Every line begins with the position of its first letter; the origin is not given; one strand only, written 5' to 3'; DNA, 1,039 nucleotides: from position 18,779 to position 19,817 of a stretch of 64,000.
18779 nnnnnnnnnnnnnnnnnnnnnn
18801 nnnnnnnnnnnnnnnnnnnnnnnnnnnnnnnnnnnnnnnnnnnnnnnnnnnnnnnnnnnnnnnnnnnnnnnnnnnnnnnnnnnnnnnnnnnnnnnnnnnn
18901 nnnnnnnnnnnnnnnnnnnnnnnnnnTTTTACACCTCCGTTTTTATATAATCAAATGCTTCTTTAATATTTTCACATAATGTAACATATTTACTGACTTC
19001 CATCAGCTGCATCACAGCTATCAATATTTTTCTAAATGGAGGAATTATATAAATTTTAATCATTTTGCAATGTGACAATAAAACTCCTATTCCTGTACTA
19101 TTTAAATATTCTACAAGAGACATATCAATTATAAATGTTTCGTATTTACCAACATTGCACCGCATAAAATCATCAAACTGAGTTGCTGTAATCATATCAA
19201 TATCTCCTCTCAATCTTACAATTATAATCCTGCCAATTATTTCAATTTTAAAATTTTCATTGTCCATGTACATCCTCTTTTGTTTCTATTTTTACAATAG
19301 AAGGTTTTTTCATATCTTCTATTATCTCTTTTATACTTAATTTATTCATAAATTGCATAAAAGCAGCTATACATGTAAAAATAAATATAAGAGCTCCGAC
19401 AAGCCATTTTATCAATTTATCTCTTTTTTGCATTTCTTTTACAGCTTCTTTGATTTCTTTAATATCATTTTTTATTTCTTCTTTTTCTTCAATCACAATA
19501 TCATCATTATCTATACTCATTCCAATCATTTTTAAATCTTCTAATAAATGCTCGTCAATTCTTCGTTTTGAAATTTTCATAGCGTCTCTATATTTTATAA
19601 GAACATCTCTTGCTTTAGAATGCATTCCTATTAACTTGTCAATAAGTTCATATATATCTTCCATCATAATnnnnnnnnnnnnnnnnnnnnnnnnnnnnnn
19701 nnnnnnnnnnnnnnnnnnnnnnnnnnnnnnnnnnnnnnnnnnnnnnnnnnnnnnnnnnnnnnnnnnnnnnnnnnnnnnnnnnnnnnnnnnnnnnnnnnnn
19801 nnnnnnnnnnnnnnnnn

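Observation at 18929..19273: STAS-domain anti-sigma-antagonist homologue embedded in the head-morphogenesis operon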

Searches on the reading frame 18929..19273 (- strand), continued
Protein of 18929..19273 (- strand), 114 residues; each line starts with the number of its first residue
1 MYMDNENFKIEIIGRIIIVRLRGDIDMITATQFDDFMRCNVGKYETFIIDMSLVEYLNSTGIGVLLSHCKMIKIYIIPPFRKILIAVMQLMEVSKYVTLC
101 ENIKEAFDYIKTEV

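Call 71: list_cluster_members(proteins=[P0005, P0007, P0008, P0009, P0010, P0011, P0013, P0014, P0016, P0012])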
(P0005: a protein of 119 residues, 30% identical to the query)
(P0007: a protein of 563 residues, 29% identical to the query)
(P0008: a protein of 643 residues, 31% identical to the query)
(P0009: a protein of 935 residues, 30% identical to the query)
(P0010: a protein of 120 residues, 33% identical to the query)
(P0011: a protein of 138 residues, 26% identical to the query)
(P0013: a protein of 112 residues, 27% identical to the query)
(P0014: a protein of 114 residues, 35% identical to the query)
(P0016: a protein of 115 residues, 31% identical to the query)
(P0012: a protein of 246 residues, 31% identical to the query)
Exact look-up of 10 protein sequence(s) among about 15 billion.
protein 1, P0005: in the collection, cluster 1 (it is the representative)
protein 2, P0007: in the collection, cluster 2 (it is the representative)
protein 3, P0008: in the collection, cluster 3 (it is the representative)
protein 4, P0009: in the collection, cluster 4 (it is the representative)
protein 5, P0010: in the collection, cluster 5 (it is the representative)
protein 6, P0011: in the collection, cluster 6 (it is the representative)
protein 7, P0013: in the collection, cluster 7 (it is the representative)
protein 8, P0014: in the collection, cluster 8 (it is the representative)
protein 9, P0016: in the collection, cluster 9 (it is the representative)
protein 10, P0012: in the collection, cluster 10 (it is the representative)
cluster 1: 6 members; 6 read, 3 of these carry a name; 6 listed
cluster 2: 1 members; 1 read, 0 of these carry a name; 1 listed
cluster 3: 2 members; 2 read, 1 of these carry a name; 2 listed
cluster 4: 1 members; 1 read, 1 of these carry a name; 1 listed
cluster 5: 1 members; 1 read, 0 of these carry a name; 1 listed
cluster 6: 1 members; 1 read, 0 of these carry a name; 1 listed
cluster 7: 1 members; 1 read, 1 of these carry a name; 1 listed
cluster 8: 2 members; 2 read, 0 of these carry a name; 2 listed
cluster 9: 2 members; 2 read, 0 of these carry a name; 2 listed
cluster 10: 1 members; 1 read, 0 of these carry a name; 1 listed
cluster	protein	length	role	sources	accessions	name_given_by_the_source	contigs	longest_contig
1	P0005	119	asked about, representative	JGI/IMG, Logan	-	anti-anti-sigma factor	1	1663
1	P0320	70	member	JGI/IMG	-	anti-anti-sigma regulatory factor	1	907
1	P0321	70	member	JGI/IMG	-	anti-anti-sigma regulatory factor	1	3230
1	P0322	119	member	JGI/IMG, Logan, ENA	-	-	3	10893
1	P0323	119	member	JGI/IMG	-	-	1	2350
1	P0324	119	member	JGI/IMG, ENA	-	-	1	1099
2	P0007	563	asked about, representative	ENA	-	-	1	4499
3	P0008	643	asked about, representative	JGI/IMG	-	-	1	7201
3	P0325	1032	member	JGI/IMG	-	anti-anti-sigma factor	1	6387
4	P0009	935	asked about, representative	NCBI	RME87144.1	MAG: STAS domain-containing protein, partial [Planctomycetota bacterium]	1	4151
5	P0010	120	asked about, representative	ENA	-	-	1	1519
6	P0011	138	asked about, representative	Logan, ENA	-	-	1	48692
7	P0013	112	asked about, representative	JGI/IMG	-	anti-anti-sigma factor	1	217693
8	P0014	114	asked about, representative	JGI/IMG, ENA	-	-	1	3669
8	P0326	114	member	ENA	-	-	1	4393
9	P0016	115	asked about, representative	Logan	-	-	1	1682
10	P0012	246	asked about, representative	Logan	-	-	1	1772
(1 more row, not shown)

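Call 72: find_encoding_contigs(protein=P0013, flank=10000, max_places=1)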
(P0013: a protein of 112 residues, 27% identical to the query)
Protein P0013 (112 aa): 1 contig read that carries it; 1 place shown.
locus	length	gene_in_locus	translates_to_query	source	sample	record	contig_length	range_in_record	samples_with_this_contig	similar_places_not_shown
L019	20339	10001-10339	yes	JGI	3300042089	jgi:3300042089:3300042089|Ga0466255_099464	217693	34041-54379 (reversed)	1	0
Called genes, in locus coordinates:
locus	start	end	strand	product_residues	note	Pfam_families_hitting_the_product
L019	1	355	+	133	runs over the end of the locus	-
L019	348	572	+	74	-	-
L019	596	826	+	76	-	-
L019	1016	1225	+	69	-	-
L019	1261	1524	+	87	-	-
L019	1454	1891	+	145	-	-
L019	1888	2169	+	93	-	-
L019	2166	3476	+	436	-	-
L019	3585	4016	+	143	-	-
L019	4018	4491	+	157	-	-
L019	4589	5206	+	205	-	-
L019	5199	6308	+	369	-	-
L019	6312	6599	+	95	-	-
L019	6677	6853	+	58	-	-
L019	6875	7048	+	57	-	-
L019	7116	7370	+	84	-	-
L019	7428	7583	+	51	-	-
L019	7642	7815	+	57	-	-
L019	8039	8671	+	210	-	-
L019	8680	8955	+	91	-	-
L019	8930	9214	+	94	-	-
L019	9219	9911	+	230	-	-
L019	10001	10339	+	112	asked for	PF01740:STAS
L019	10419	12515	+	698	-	PF07953:Toxin_R_bind_N (weak), PF13385:Laminin_G_3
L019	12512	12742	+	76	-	-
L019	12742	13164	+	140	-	-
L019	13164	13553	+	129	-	-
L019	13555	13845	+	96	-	-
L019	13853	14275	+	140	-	-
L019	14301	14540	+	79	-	-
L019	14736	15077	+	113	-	-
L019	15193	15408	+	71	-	-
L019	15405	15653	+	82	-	PF02229:PC4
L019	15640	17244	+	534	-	PF14890:Intein_splicing, PF03167:UDG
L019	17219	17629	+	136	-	PF11672:DUF3268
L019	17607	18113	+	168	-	-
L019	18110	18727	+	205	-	-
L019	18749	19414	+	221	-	-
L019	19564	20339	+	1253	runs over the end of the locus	PF00562:RNA_pol_Rpb2_6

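Call 73: find_encoding_contigs(protein=P0011, flank=10000, max_places=1)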
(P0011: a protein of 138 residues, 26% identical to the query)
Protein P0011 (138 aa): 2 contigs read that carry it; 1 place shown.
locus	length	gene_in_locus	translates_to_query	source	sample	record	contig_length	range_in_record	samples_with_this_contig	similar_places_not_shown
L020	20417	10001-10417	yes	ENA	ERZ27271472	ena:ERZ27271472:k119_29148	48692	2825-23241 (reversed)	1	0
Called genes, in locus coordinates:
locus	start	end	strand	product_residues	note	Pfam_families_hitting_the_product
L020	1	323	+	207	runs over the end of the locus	-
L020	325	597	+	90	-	-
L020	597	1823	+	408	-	-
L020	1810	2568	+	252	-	-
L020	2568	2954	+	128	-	-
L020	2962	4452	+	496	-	-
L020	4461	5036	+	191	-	-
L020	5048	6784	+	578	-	PF13884:Peptidase_S74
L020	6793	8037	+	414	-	-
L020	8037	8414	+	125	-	-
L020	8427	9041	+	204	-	-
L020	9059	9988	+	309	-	PF12138:Spherulin4 (faint)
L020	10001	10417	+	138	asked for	PF01740:STAS (weak)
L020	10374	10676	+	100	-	-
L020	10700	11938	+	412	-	-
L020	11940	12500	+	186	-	-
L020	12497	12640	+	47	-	-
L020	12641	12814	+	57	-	-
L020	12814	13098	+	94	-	-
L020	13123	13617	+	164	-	-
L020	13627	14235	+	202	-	-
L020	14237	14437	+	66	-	-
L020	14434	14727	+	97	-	-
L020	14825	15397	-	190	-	-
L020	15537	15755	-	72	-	-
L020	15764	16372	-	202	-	PF02463:SMC_N (weak), PF13304:AAA_21 (faint)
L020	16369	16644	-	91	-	-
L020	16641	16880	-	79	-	-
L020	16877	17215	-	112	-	-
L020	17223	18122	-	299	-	PF00149:Metallophos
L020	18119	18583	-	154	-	-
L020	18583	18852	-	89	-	-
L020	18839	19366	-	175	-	PF06319:MmcB-like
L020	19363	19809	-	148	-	-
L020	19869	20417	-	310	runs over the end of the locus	PF02463:SMC_N (weak), PF13175:AAA_15, PF13476:AAA_23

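Call 79: search_protein_families(library=phrogs, proteins=[L005:10574-13990:+, L005:14002-14742:+, L005:794-3175:+, L019:10419-12515:+, L019:9219-9911:+, L020:9059-9988:+, L020:10700-11938:+, L020:6793-8037:+, L019:2166-3476:+, L008:5632-6285:-], max_evalue=0.001)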
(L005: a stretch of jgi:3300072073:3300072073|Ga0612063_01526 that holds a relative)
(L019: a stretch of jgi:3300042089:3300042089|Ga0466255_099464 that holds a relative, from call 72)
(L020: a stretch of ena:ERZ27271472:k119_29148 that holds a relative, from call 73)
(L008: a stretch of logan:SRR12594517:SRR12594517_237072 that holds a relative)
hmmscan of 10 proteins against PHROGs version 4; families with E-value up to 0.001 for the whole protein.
L005:10574-13990:+ (1138 aa): 0 families

L005:14002-14742:+ (246 aa): 0 families

L005:794-3175:+ (793 aa): 5 families
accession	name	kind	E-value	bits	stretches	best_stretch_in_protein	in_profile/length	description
phrog_4302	-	unknown function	1.9e-17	64.3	1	281-383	255-355/499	-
phrog_31104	-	unknown function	2.5e-14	54.2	1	276-380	259-362/365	-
phrog_11338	-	tail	2e-12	47.8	1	587-790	13-215/380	tail fiber protein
phrog_5939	-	tail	1.4e-07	31.4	1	303-395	88-178/801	tail protein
phrog_8859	-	unknown function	2.6e-05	24.3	1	285-378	40-126/400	-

L019:10419-12515:+ (698 aa): 2 families
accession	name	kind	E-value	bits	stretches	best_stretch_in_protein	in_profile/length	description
phrog_21223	-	unknown function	2.1e-08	34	1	265-360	98-195/710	-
phrog_38322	-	unknown function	0.00037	20.5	1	244-336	402-489/506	-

L019:9219-9911:+ (230 aa): 0 families

L020:9059-9988:+ (309 aa): 0 families

L020:10700-11938:+ (412 aa): 2 families
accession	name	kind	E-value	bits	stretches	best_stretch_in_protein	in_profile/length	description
phrog_5553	-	unknown function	9.2e-06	26.9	0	97-156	9-68/114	-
phrog_19577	-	head and packaging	0.00023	21.4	0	290-389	57-156/378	minor head protein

L020:6793-8037:+ (414 aa): 1 family
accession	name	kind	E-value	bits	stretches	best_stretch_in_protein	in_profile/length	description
phrog_1645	-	head and packaging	9e-35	121.3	1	52-275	47-289/440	virion structural protein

L019:2166-3476:+ (436 aa): 2 families
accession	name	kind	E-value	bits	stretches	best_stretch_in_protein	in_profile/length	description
phrog_8203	-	unknown function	8.5e-48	164.2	2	5-283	4-269/394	-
phrog_6077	-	unknown function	7e-15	56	1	7-60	48-101/366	-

L008:5632-6285:- (217 aa): 0 families

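Call 89: search_protein_families(library=phrogs, proteins=[window:18929-19273:-, P0002, P0013], max_evalue=1)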
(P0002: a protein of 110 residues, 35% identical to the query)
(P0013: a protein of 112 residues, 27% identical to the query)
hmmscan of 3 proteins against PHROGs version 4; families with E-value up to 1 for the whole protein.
window:18929-19273:- (114 aa): 0 families

P0002 (110 aa): 1 family
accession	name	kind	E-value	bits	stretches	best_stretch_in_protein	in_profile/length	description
phrog_9450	-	unknown function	0.013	16.7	1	25-47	12-33/44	-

P0013 (112 aa): 3 families
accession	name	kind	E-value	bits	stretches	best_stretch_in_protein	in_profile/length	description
phrog_38592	-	unknown function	0.00056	21.3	1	48-95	8-55/81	-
phrog_35711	-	unknown function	0.022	15.7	1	5-83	56-134/213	-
phrog_18656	-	unknown function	0.54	11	1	49-85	168-203/208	-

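Call 91: find_encoding_contigs(protein=P0322, flank=10000, max_places=3)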
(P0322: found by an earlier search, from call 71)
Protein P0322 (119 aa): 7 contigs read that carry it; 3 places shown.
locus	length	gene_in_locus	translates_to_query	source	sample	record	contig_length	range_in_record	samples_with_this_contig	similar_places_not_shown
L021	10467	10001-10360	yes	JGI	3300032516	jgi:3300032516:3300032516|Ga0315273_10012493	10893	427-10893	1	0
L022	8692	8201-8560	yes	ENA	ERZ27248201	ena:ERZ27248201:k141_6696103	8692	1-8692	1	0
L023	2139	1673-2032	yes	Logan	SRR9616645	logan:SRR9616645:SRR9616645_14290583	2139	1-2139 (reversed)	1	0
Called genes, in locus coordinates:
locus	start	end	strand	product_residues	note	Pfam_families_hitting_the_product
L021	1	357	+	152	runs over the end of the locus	-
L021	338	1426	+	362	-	PF01653:DNA_ligase_aden, PF03120:OB_DNA_ligase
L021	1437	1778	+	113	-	-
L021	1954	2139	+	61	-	-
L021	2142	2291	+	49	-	-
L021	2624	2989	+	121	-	-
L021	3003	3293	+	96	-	-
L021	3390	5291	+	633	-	-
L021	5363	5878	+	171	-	-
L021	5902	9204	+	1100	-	PF03406:Phage_fiber_2 (weak)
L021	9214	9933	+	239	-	-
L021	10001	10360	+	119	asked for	PF01740:STAS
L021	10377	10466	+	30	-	?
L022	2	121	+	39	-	?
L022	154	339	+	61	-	-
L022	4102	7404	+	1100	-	PF03406:Phage_fiber_2 (weak)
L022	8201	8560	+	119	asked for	PF01740:STAS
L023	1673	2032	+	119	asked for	PF01740:STAS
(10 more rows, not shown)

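Call 92: fold_search(model_id=the predicted structure, library=viral)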
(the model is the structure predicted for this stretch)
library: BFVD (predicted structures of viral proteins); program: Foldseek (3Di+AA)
matches with E <= 10: 788; with E <= 0.001: 3
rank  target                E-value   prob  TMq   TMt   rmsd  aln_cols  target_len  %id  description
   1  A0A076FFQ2            1.5e-04  1.00  0.73  0.56   3.3       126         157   17  Uncharacterized protein [Aureococcus anophagefferens virus]
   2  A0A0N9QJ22            4.1e-04  1.00  0.65  0.58   4.0       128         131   14  Uncharacterized protein [Chrysochromulina ericina virus CeV-01B]
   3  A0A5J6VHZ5            4.7e-04  1.00  0.64  0.12   2.9       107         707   18  STAS domain-containing protein [Megaviridae environmental sample]
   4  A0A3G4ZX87            2.5e-03  1.00  0.49  0.30   3.7        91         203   16  Clp protease [Faunusvirus sp.]
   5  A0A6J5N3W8            8.1e-03  0.97  0.47  0.18   9.3       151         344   13  ATP-dependent Clp protease proteolytic subunit [uncultured Caudovirales phage]
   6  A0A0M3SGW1            1.8e-02  0.98  0.43  0.11   6.8        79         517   13  (no name in the UniProt tables at hand)
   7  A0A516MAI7            2.0e-02  0.99  0.49  0.19   3.1        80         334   15  (no name in the UniProt tables at hand)
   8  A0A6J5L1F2            2.1e-02  1.00  0.50  0.27   2.3        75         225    7  ClpP Protease subunit of ATP-dependent Clp proteases [uncultured Caudovirales phage]
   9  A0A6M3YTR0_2          2.1e-02  0.77  0.40  0.06  11.7       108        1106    9  Putative nonstructral polyprotein [Riboviria sp.]
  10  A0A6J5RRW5            2.8e-02  0.97  0.41  0.26   3.2        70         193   18  ClpP Protease subunit of ATP-dependent Clp proteases [uncultured Caudovirales phage]
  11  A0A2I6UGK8            3.2e-02  0.99  0.48  0.14   3.5        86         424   10  Serine peptidase [Salinibacter phage M8CRM-1]
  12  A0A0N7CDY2            3.6e-02  0.25  0.29  0.23  11.9       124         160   16  Major capsid protein [Salmonella phage 36]
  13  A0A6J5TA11            4.7e-02  0.95  0.46  0.39   4.0        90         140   11  Nucleoside 2-deoxyribosyltransferase like [uncultured Caudovirales phage]
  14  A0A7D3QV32            4.7e-02  0.80  0.38  0.21   4.5        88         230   15  Clp protease proteolytic subunit /translocation-enhancing protein tepA [Fadolivirus FV1/VV64]
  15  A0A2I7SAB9            4.7e-02  0.77  0.35  0.22   3.9        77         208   12  (no name in the UniProt tables at hand)
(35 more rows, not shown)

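Call 93: search_protein_families(library=ncbifam, proteins=[window:18929-19273:-, P0002, P0013, P0322], max_evalue=0.01)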
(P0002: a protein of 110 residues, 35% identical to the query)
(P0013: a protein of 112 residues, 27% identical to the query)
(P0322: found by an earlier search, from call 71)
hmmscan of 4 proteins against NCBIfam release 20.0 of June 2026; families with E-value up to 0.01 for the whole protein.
window:18929-19273:- (114 aa): 2 families
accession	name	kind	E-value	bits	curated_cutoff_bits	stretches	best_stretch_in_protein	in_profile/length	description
TIGR00377.1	ant_ant_sig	superfamily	7.4e-12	45.1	53.45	1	7-73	4-72/108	anti-sigma factor antagonist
TIGR02886.1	spore_II_AA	equivalog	5.2e-07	29.6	114.75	1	10-73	3-68/106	anti-sigma F factor antagonist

P0002 (110 aa): 5 families
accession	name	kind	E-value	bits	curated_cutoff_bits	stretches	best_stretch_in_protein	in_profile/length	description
TIGR00377.1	ant_ant_sig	superfamily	1.1e-16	60.6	53.45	1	2-99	5-106/108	anti-sigma factor antagonist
TIGR02886.1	spore_II_AA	equivalog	1.5e-09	37.8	114.75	1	3-103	2-106/106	anti-sigma F factor antagonist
NF047705.1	slr1659_superfam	superfamily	6.1e-06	26.5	100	1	14-94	20-107/111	slr1659 superfamily regulator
NF033618.0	mlaB_1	equivalog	0.00093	19.6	90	1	15-69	14-66/94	lipid asymmetry maintenance protein MlaB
NF008660.1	PRK11660.1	equivalog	0.003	16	614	1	5-107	460-566/572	C4-dicarboxylic acid transporter DauA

P0013 (112 aa): 4 families
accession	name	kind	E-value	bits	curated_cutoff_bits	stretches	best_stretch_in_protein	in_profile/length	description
TIGR00377.1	ant_ant_sig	superfamily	2.4e-14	53.1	53.45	1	1-101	1-107/108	anti-sigma factor antagonist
TIGR02886.1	spore_II_AA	equivalog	9.7e-11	41.6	114.75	1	7-103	3-105/106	anti-sigma F factor antagonist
NF050096.1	BicarbTportBicA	equivalog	0.0023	16.5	880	1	3-104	433-537/547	bicarbonate transporter BicA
NF045506.1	antisigant_RssC_Pseudo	equivalog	0.0084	15.9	250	1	13-103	14-111/159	anti-sigma factor antagonist RssC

P0322 (119 aa): 5 families
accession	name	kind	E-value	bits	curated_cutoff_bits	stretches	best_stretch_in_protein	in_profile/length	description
TIGR00377.1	ant_ant_sig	superfamily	3.1e-12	46.3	53.45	1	6-104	4-108/108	anti-sigma factor antagonist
TIGR02886.1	spore_II_AA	equivalog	3.2e-08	33.5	114.75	1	8-106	2-106/106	anti-sigma F factor antagonist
NF047705.1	slr1659_superfam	superfamily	0.00037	20.8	100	1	28-65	29-70/111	slr1659 superfamily regulator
NF052652.1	YtvA_fam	equivalog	0.0017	18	250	1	11-106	141-243/243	YtvA family blue-light photoreceptor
NF002134.0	PRK00971.1-4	equivalog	0.0076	15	557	1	13-104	327-416/429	glutaminase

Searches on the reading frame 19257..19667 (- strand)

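Call 3: search_protein_families(library=pfam, proteins=[window:19257-19667:-], max_evalue=0.1)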
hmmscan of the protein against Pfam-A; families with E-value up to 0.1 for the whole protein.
window:19257-19667:- (136 aa): 7 families
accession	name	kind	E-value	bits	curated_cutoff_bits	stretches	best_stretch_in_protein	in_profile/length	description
PF03904.18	DUF334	-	0.0019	19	30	1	58-106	13-61/123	Domain of unknown function (DUF334)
PF01497.23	Peripla_BP_2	-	0.012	15.4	27.5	1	39-120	93-175/235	Periplasmic binding protein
PF09545.15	RE_AccI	-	0.014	14.8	22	1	13-87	160-240/366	AccI restriction endonuclease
PF04043.20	PMEI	-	0.033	14.8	29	1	63-107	79-130/156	Plant invertase/pectin methylesterase inhibitor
PF15129.11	ALKL1_2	-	0.06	14.1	27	0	62-106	43-92/124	ALK and LTK ligand 1/2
PF07341.16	DUF1473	-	0.069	13.4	25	0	47-135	29-117/163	Protein of unknown function (DUF1473)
PF11026.13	DUF2721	-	0.084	13.2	28.3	0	63-109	40-88/129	Protein of unknown function (DUF2721)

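Call 6: search_protein_families(library=phrogs, proteins=[window:19257-19667:-], max_evalue=0.001)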
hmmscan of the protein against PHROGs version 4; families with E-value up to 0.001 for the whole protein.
window:19257-19667:- (136 aa): 0 families

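Call 66: search_protein_families(library=padloc, proteins=[window:19257-19667:-], max_evalue=0.01)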
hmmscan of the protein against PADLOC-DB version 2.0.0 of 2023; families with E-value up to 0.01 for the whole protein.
window:19257-19667:- (136 aa): 1 family
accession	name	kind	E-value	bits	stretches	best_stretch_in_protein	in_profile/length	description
PDLC04449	PDC-M14B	-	0.0011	16.5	1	41-117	186-260/267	-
